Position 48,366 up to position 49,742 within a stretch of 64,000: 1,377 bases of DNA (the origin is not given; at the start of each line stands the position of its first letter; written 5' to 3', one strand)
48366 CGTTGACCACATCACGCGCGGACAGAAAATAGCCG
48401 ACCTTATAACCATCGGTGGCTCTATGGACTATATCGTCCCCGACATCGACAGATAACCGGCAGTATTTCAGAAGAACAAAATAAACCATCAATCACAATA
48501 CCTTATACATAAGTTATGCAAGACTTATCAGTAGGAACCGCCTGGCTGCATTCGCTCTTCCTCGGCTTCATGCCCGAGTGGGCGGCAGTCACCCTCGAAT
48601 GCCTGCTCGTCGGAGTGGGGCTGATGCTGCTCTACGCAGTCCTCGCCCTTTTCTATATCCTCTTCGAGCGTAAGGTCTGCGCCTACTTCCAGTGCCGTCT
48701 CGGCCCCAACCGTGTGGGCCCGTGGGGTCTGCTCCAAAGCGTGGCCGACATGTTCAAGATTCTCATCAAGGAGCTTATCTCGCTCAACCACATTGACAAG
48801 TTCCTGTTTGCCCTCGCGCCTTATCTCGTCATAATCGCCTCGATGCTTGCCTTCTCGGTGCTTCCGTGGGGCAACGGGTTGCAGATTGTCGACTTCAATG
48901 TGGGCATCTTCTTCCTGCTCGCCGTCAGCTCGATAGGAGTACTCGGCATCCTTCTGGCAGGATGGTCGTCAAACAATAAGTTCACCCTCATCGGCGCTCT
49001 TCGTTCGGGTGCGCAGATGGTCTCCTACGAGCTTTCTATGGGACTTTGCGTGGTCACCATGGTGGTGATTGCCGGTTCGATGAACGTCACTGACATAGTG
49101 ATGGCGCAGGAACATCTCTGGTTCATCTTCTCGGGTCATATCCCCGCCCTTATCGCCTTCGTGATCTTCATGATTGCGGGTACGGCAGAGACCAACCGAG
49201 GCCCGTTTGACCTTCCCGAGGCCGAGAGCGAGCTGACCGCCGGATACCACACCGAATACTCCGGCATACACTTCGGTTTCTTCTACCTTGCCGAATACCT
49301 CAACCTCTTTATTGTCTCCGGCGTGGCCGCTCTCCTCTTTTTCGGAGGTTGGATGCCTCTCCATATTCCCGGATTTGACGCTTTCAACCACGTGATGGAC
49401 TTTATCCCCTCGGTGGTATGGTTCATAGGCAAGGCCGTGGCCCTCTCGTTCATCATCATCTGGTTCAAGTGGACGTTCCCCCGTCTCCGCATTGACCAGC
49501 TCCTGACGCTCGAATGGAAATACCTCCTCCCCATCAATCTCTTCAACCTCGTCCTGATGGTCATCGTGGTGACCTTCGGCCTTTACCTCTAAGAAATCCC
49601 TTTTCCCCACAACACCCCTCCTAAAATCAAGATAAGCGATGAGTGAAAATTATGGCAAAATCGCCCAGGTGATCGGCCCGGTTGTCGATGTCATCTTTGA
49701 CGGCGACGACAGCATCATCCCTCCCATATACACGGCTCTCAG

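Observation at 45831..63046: Complete F1Fo ATP synthase operon nested inside the NDH-1 operon: nuoA-B-CD-H | atpD-C-B-E-F-H-A-G | nuoI-J-K-L-M-N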

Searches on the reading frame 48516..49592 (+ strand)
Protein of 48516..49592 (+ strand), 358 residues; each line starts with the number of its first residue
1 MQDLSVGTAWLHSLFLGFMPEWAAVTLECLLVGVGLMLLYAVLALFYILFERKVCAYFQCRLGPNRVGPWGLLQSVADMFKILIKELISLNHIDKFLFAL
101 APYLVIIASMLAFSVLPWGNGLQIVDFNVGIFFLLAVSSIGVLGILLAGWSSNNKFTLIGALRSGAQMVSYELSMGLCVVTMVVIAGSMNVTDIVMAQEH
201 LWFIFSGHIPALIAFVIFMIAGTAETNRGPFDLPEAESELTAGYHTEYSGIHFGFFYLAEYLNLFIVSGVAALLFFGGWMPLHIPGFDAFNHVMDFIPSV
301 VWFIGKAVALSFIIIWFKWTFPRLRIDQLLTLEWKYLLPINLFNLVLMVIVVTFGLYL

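Call 3: search_protein_families(library=ncbifam, proteins=[window:48516-49592:+])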
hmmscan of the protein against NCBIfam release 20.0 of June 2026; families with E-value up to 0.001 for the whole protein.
window:48516-49592:+ (358 aa): 7 families
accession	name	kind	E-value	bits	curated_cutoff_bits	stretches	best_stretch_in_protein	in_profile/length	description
NF004743.0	PRK06076.1-4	equivalog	1.1e-101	340.9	494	1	34-351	21-341/433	NADH-quinone oxidoreductase subunit NuoH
NF004741.0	PRK06076.1-2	equivalog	2.9e-100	335.8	305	1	28-353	21-334/337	NADH-quinone oxidoreductase subunit NuoH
NF004745.0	PRK06076.1-6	equivalog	4.5e-98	328.6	450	1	33-354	18-335/341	NADH-quinone oxidoreductase subunit NuoH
NF004740.0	PRK06076.1-1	equivalog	1.6e-90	304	399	1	31-352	16-320/325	NADH-quinone oxidoreductase subunit NuoH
NF004742.0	PRK06076.1-3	equivalog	4.9e-90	302.3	531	1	15-356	14-352/356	NADH-quinone oxidoreductase subunit NuoH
NF040610.1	F420_dehyd_FpoH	exception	7.4e-84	282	475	1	31-352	14-336/339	F420H2 dehydrogenase subunit FpoH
NF004744.0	PRK06076.1-5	equivalog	2e-83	280.6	542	1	34-349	34-360/372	NADH-quinone oxidoreductase subunit NuoH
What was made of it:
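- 48516..49592 (+): nuoH (358 aa), the last gene of the 5' nuo segment. NF004741, 336 bits, above cutoff (call 3).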

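Call 11: find_encoding_contigs(protein=window:48516-49592:+, flank=10000, max_places=10)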
Protein window:48516-49592:+ (358 aa): 21 contigs read that carry it; 10 places shown.
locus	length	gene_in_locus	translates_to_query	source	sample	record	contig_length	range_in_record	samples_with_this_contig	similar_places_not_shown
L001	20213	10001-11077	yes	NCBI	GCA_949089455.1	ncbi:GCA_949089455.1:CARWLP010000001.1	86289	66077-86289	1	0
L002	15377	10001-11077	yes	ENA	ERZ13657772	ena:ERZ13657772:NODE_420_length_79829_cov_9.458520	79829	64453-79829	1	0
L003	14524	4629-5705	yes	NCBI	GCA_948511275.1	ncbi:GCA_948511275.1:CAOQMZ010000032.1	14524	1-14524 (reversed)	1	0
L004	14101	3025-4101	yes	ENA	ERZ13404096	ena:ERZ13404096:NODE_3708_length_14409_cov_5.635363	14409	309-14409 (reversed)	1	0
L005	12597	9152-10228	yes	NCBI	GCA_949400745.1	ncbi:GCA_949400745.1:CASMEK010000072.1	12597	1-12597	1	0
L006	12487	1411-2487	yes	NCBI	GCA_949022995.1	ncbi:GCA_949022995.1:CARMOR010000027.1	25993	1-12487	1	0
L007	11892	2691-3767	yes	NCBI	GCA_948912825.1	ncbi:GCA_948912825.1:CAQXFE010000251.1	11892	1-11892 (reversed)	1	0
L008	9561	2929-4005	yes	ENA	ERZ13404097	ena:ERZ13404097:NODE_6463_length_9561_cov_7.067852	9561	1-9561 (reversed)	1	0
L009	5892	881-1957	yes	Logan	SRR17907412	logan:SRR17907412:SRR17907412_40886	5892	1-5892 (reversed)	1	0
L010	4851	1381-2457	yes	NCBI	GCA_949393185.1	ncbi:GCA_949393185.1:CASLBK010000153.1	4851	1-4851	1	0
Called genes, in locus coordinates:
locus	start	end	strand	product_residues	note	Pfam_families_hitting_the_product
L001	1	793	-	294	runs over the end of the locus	PF01791:DeoC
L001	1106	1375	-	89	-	-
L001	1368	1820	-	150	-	PF02580:Tyr_Deacylase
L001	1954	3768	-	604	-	PF14322:SusD-like_3, PF07980:SusD_RagB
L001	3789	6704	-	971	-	-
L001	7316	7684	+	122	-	PF00507:Oxidored_q4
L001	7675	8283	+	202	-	PF01058:Oxidored_q6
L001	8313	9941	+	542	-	PF00329:Complex1_30kDa, PF00346:Complex1_49kDa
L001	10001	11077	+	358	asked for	PF00146:NADHdh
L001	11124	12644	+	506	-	-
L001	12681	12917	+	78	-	PF02823:ATP-synt_DE_N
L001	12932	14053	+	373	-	PF28541:DUF8433, PF00119:ATP-synt_A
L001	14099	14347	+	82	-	PF00137:ATP-synt_C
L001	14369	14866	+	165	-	PF00430:ATP-synt_B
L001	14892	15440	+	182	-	PF00213:OSCP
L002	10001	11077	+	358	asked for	PF00146:NADHdh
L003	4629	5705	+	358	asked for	PF00146:NADHdh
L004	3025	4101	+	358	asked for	PF00146:NADHdh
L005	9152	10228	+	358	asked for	PF00146:NADHdh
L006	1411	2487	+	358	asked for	PF00146:NADHdh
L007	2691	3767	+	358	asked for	PF00146:NADHdh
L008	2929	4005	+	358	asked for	PF00146:NADHdh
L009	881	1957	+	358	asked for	PF00146:NADHdh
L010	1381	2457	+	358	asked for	PF00146:NADHdh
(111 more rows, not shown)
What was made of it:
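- Independent assemblies: the exact NuoH lies on 21 contigs from different samples, and all 10 shown have the same order (call 11). The same order is found on 21 contigs from independent samples and assemblers (NCBI MAGs, ENA, Logan) (call 11).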

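Call 12: find_related_loci(query=window:48516-49592:+, collection=genome_contigs, flank=10000)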
Query window:48516-49592:+ (358 aa) in genome_contigs; peptide patterns used: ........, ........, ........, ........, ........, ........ (x = any residue, [..] = any of these).
598 stretches matched a pattern (row limit reached: there are more); 526 encode a relative of the query (tblastn E <= 1e-3); the best 80 are kept; 80 distinct loci.
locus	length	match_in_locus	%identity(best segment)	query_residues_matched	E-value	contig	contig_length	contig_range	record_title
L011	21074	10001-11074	97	1-358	0e+0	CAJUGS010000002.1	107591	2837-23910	MAG TPA_asm: uncultured Duncaniella sp. isolate MGBC142302 genome assembly, contig: MGBC142302.2, whole genome shotgun s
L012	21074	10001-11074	96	1-358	0e+0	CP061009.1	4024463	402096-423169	Muribaculaceae bacterium MF13079 chromosome, complete genome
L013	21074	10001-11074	95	1-358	0e+0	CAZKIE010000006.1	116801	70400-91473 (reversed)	MAG TPA_asm: uncultured Staphylococcus sp. isolate SRP222994_co1_381 genome assembly, contig: NODE_118_length_116801_cov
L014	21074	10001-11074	96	1-358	0e+0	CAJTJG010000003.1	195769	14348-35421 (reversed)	MAG TPA_asm: uncultured Duncaniella sp. isolate MGBC102972 genome assembly, contig: MGBC102972.3, whole genome shotgun s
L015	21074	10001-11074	96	1-358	0e+0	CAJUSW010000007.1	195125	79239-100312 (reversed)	MAG TPA_asm: uncultured Duncaniella sp. isolate MGBC164402 genome assembly, contig: MGBC164402.7, whole genome shotgun s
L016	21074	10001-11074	95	1-358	0e+0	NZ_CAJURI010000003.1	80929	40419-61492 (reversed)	MAG: uncultured Duncaniella sp. isolate MGBC166381, whole genome shotgun sequence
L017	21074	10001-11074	95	1-358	0e+0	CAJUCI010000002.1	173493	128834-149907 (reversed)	MAG TPA_asm: uncultured Duncaniella sp. isolate MGBC127601 genome assembly, contig: MGBC127601.2, whole genome shotgun s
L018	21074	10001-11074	94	1-358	0e+0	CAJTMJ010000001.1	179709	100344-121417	MAG TPA_asm: uncultured Duncaniella sp. isolate MGBC103508 genome assembly, contig: MGBC103508.1, whole genome shotgun s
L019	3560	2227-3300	93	1-358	0e+0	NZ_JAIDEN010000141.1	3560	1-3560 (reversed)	MAG: Duncaniella sp. isolate SC0317_S2_3 SC0317_S2_3_contig_141, whole genome shotgun sequence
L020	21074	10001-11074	92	1-358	0e+0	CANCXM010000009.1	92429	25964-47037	MAG TPA_asm: uncultured Muribaculaceae bacterium isolate ERR6760076_bin.48_metawrap_v1.3_MAG genome assembly, contig: ER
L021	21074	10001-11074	92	1-358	0e+0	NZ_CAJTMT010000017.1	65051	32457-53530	MAG: uncultured Duncaniella sp. isolate MGBC102213, whole genome shotgun sequence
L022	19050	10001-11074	92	1-358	0e+0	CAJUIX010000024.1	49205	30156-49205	MAG TPA_asm: uncultured Duncaniella sp. isolate MGBC142332 genome assembly, contig: MGBC142332.24, whole genome shotgun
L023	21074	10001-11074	92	1-358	0e+0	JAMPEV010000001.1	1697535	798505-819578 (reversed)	MAG: Duncaniella sp. isolate NALB_7823_3 Scaffold_#1__SCF_001__1694635_bp, whole genome shotgun sequence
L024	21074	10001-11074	94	1-358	0e+0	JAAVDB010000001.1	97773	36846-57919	MAG: Bacteroides sp. isolate Mgla_MAG_9-bin_33 c_000000011848, whole genome shotgun sequence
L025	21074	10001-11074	91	1-358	0e+0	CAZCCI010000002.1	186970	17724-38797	MAG TPA_asm: uncultured Staphylococcus sp. isolate SRP350583_co1_586 genome assembly, contig: NODE_40_length_186970_cov_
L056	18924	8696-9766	83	1-357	0e+0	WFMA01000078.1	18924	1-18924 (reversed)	MAG: Bacteroidales bacterium isolate MAG084 MERGED_369499, whole genome shotgun sequence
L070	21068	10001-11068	82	1-356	0e+0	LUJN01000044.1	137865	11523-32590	MAG: Bacteroidales bacterium M3 M3_974, whole genome shotgun sequence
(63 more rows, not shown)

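Call 16: find_homologous_proteins(query=window:48516-49592:+, max_evalue=1e-30)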
Query window:48516-49592:+ (358 aa): 8000 proteins with E <= 1e-30 among 8000 candidates; the best 120 are listed.
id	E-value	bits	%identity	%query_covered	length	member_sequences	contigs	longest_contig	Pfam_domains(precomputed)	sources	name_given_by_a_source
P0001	2.2e-228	776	98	100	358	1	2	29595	PF00146.27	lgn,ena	-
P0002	6.3e-228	774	97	100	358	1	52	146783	PF00146.27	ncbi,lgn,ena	-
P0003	1.2e-227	773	97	100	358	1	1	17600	PF00146.27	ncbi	-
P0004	5.6e-227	771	97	100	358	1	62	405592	PF00146.27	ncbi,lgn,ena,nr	ncbi:MAG: NADH-quinone oxidoreductase subunit NuoH [Duncaniella sp.]|nr:NADH-quinone oxidoreductase 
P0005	1.2e-225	767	97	100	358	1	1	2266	PF00146.27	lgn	-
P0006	1.3e-225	767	96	100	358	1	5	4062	PF00146.27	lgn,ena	-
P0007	2.4e-225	766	96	100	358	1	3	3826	PF00146.27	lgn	-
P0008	5.5e-225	765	96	100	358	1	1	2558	PF00146.27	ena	-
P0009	6.2e-225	765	96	100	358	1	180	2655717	PF00146.27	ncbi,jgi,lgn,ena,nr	ncbi:MAG: NADH-quinone oxidoreductase subunit NuoH [Duncaniella sp.]|nr:NADH-quinone oxidoreductase 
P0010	8.2e-225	764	96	100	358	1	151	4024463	PF00146.27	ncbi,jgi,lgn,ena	ncbi:MAG: NADH-quinone oxidoreductase subunit NuoH [Duncaniella sp.]|jgi:NADH-quinone oxidoreductase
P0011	8.9e-225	764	96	100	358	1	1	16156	PF00146.27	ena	-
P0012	1.5e-224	763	96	100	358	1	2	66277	PF00146.27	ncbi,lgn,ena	-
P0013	1.5e-224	763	96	100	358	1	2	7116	PF00146.27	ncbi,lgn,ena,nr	ncbi:MAG: NADH-quinone oxidoreductase subunit NuoH [Duncaniella sp.]|nr:NADH-quinone oxidoreductase 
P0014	1.6e-224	763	96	100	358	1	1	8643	PF00146.27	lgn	-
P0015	2.4e-224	763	96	100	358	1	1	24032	PF00146.27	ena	-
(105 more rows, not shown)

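Call 28: search_protein_representatives(protein=window:48516-49592:+)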
Query: 358 residues. Proteins with E-value up to 0.001 (for the whole library): 16324; up to 1e-10: 8409; up to 1e-30: 1985. The best 150 are listed.
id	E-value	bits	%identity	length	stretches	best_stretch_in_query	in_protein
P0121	4.6e-146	503.4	66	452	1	32-357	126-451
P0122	6.0e-140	483.3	59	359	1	2-356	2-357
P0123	3.5e-138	477.5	60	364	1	5-356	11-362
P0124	2.1e-113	396.0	60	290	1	66-350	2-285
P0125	4.6e-111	388.3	76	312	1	1-228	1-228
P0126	1.6e-109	383.2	61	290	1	2-284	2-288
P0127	4.1e-108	378.6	65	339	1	3-262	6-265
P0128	6.4e-104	364.8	65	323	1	2-249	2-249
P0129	1.6e-98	347.0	69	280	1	40-255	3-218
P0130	4.8e-98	345.4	66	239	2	202-357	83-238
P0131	4.5e-95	335.7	49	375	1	16-353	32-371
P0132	1.2e-85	304.7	60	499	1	2-228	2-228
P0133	3.3e-85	303.2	48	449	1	35-351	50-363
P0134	2.9e-84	300.1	47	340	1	29-348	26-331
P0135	1.1e-82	295.0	46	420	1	19-350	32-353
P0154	5.3e-76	272.9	55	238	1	2-233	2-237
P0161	7.1e-75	269.2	51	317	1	113-357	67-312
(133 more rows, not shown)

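Call 29: find_homologous_proteins(query=P0122, max_evalue=1e-30)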
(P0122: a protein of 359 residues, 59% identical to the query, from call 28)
Query P0122 (359 aa): 8000 proteins with E <= 1e-30 among 8000 candidates; the best 120 are listed.
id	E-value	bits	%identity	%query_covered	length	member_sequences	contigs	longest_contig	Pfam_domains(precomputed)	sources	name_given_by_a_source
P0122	1.1e-236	803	100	100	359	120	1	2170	PF00146.27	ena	-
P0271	1.2e-233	793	98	100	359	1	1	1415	PF00146.27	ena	-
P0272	2.2e-233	792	98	100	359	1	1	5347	PF00146.27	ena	-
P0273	8.2e-232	787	98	100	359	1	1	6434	PF00146.27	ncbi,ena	-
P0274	1.5e-231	786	98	100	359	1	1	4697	PF00146.27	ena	-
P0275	1.6e-230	783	97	100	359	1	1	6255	PF00146.27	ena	-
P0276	5.0e-230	781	97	100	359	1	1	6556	PF00146.27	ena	-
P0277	4.5e-227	772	68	91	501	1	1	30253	PF00146.27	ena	-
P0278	3.8e-212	723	88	100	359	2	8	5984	PF00146.27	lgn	-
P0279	9.7e-209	711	86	99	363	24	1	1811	PF00146.27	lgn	-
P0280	1.3e-199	681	87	100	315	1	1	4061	PF00146.27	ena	-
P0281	1.7e-196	671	81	100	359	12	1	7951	PF00146.27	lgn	-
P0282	4.5e-193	660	79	100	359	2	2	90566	PF00146.27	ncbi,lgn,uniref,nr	ncbi:NADH-quinone oxidoreductase subunit H [Alloprevotella sp. OH1205_COT-284]|uniref:complex I subu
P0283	2.1e-192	658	80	100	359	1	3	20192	PF00146.27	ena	-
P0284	7.8e-192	656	79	100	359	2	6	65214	PF00146.27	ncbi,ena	ncbi:MAG: NADH-quinone oxidoreductase subunit NuoH [Alloprevotella sp.]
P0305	1.4e-183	629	75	100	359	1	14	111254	PF00146.27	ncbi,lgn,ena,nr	ncbi:MAG: NADH-quinone oxidoreductase subunit NuoH [Bacteroidaceae bacterium]|nr:NADH-quinone oxidor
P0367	5.5e-175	600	74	100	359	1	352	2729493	PF00146.27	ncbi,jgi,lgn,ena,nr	ncbi:respiratory-chain NADH dehydrogenase subunit 1 [Prevotella sp. CAG:755]|nr:respiratory-chain NA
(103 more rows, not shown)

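Call 30: find_encoding_contigs(protein=P0367, flank=10000, max_places=1)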
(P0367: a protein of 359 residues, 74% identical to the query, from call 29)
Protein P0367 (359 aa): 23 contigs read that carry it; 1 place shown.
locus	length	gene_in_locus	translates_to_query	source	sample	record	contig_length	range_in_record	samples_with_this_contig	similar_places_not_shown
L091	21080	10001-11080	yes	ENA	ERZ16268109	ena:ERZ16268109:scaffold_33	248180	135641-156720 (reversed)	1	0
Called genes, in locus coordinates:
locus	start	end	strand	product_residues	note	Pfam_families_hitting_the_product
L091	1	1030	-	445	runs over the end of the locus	PF01554:MatE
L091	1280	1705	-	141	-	PF14869:DUF4488 (weak)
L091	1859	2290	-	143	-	PF10825:DUF2752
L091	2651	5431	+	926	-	PF13620:CarboxypepD_reg, PF13715:CarbopepD_reg_2, PF07715:Plug, PF00593:TonB_dep_Rec_b-barrel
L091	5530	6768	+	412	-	PF28492:Beta_helix_4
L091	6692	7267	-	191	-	-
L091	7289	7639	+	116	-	PF00507:Oxidored_q4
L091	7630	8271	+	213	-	PF01058:Oxidored_q6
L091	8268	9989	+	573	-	PF00329:Complex1_30kDa, PF00346:Complex1_49kDa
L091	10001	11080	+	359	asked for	PF00146:NADHdh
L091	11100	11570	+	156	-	PF13534:Fer4_17 (faint), PF13237:Fer4_10 (weak), PF00037:Fer4 (weak), PF13183:Fer4_8 (weak), PF14697:Fer4_21 (weak), PF12838:Fer4_7, PF13187:Fer4_9, PF00037:Fer4 (weak), +4 more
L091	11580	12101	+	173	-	PF00499:Oxidored_q3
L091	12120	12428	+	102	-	PF00420:Oxidored_q2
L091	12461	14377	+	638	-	PF00662:Proton_antipo_N, PF00361:Proton_antipo_M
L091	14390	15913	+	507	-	PF00361:Proton_antipo_M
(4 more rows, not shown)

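Call 31: find_encoding_contigs(protein=P0282, flank=10000, max_places=1)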
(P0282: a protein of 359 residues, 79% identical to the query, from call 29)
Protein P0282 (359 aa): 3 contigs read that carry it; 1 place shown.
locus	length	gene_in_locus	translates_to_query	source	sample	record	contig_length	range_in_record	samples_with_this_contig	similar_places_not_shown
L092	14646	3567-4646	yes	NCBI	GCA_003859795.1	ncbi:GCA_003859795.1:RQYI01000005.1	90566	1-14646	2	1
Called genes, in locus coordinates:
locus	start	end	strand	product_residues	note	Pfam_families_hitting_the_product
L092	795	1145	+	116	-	PF00507:Oxidored_q4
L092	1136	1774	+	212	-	PF01058:Oxidored_q6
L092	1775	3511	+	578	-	PF00329:Complex1_30kDa, PF00346:Complex1_49kDa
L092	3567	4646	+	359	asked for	PF00146:NADHdh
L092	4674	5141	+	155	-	PF17179:Fer4_22 (faint), PF13534:Fer4_17 (faint), PF13484:Fer4_16 (faint), PF13237:Fer4_10 (weak), PF00037:Fer4 (weak), PF12838:Fer4_7, PF13187:Fer4_9, PF00037:Fer4 (weak), +5 more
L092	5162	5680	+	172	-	PF00499:Oxidored_q3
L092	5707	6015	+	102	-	PF00420:Oxidored_q2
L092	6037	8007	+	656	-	PF00662:Proton_antipo_N, PF00361:Proton_antipo_M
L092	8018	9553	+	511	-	PF00361:Proton_antipo_M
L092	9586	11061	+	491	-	PF00361:Proton_antipo_M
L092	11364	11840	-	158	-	PF01668:SmpB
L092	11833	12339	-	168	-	PF14300:DMP19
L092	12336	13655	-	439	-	PF00270:DEAD, PF04851:ResIII, PF00271:Helicase_C, PF03880:DbpA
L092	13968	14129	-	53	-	-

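Call 32: find_encoding_contigs(protein=P0305, flank=10000, max_places=1)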
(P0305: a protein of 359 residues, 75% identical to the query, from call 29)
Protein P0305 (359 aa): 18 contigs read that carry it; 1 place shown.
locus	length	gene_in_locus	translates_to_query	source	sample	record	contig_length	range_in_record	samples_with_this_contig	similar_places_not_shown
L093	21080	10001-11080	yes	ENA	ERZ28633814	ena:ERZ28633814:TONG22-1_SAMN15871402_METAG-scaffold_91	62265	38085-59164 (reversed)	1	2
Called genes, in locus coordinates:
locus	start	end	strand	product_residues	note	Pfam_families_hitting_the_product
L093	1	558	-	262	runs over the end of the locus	PF18762:Kinase-PolyVal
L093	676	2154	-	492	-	PF08238:Sel1 (weak)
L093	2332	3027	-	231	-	PF09365:DUF2461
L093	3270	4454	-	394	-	-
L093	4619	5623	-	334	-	PF14491:DUF4435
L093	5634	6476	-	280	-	PF00005:ABC_tran (faint), PF02463:SMC_N (weak), PF13304:AAA_21, PF13175:AAA_15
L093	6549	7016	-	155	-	PF00334:NDK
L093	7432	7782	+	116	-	PF00507:Oxidored_q4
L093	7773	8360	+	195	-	PF01058:Oxidored_q6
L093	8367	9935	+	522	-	PF00329:Complex1_30kDa, PF00346:Complex1_49kDa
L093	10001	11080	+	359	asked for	PF00146:NADHdh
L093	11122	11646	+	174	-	PF17179:Fer4_22 (faint), PF13484:Fer4_16 (faint), PF00037:Fer4, PF12797:Fer4_2 (faint), PF14697:Fer4_21 (weak), PF12838:Fer4_7, PF13183:Fer4_8 (weak), PF13187:Fer4_9 (weak), +1 more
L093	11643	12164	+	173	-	PF00499:Oxidored_q3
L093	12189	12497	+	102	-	PF00420:Oxidored_q2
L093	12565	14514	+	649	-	PF00662:Proton_antipo_N, PF00361:Proton_antipo_M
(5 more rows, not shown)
